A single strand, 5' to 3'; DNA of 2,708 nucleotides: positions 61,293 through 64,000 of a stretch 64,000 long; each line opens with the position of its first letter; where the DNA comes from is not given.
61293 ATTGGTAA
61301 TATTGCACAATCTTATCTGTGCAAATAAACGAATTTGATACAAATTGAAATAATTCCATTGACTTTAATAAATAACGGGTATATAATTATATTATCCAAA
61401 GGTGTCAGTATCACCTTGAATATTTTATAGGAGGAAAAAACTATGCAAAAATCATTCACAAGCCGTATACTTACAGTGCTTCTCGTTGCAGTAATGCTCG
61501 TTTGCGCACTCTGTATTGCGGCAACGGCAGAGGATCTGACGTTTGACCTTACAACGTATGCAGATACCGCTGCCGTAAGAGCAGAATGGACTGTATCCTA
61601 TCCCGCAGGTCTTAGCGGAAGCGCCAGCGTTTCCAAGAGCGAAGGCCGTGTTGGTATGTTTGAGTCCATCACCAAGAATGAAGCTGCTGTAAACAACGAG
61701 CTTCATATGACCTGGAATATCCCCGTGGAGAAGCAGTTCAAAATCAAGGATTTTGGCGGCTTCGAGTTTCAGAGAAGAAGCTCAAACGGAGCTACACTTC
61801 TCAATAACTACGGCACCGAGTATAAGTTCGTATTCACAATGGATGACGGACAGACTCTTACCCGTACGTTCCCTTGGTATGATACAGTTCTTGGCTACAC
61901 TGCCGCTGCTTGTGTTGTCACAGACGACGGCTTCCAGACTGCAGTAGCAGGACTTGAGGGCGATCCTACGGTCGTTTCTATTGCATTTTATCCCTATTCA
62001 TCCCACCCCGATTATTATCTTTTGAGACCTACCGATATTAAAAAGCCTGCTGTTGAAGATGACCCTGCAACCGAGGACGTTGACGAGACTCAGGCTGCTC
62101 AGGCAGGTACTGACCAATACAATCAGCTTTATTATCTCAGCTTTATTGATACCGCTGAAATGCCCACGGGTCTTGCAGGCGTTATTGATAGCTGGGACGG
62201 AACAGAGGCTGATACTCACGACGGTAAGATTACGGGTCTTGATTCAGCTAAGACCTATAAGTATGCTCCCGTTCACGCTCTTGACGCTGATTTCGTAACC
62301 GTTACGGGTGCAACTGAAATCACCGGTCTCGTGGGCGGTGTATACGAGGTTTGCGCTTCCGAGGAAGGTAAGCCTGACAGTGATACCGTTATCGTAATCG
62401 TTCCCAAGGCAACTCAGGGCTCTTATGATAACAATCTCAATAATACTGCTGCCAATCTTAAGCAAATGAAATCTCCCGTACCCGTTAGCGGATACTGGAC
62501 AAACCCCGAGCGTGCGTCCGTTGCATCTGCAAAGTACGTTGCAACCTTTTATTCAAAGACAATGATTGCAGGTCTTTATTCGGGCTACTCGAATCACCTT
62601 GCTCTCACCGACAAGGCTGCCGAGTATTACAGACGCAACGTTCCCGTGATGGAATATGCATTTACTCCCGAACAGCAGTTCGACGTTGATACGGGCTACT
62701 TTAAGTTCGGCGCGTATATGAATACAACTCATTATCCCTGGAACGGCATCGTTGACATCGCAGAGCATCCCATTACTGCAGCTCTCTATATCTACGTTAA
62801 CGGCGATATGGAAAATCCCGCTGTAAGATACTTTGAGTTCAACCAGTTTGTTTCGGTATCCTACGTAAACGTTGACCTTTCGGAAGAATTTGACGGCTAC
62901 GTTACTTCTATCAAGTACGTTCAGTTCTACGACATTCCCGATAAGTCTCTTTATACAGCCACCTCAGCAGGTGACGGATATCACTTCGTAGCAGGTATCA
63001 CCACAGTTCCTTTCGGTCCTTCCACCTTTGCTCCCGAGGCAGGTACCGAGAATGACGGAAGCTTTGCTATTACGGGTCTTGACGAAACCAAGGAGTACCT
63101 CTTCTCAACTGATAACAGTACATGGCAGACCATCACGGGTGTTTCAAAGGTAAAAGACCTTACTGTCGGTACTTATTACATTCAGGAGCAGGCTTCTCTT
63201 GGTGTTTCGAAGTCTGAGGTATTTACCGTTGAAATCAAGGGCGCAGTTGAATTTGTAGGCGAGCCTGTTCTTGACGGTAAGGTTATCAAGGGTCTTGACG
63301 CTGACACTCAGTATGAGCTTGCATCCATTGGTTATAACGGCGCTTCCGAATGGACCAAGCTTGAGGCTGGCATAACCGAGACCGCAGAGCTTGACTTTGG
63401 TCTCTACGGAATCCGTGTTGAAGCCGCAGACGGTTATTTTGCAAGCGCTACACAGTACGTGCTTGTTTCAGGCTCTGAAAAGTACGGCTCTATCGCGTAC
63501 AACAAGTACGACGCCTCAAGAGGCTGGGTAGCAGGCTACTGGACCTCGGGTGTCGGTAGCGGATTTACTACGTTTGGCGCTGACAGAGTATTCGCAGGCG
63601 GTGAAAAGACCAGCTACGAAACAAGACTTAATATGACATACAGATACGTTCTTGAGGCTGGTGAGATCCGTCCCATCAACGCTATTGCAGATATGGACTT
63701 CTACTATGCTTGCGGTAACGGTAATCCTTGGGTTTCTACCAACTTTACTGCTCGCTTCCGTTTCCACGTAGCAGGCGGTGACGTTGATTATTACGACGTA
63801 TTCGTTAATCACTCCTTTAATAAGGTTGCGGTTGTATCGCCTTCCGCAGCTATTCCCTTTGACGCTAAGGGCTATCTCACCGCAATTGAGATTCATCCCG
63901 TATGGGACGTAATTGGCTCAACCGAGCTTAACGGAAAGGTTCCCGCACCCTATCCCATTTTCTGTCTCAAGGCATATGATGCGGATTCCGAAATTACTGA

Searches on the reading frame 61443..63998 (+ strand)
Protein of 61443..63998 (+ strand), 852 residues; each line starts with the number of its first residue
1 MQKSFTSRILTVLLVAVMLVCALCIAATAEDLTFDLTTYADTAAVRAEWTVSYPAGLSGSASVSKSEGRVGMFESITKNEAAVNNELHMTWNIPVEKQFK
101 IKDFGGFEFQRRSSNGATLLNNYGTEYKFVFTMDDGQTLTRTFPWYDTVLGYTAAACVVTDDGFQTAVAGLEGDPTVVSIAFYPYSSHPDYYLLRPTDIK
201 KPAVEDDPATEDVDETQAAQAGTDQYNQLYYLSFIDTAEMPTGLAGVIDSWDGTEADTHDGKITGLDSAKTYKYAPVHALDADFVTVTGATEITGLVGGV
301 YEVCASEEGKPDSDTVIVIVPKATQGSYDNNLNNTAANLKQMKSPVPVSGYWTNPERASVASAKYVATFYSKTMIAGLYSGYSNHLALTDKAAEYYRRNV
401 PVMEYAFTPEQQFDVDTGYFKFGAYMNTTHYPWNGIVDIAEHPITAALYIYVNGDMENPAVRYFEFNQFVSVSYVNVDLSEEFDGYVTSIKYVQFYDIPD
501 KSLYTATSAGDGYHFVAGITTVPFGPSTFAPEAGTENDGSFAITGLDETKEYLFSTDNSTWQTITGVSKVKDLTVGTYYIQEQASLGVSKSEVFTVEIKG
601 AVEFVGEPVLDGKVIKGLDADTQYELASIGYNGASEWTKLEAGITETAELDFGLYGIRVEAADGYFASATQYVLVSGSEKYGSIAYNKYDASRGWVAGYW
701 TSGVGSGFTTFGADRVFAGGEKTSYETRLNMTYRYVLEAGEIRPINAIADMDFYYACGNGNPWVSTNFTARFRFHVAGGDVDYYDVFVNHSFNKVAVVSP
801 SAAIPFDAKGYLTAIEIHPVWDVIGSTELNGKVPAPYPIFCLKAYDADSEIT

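Call 96: search_protein_families(library=pfam, proteins=[window:61443-63998:+], max_evalue=0.01)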
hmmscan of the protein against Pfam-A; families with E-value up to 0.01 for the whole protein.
window:61443-63998:+ (852 aa): 1 family
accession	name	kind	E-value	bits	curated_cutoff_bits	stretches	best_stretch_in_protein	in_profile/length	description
PF17802.7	SpaA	-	0.0077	16.8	23.1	0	543-599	23-77/91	Prealbumin-like fold domain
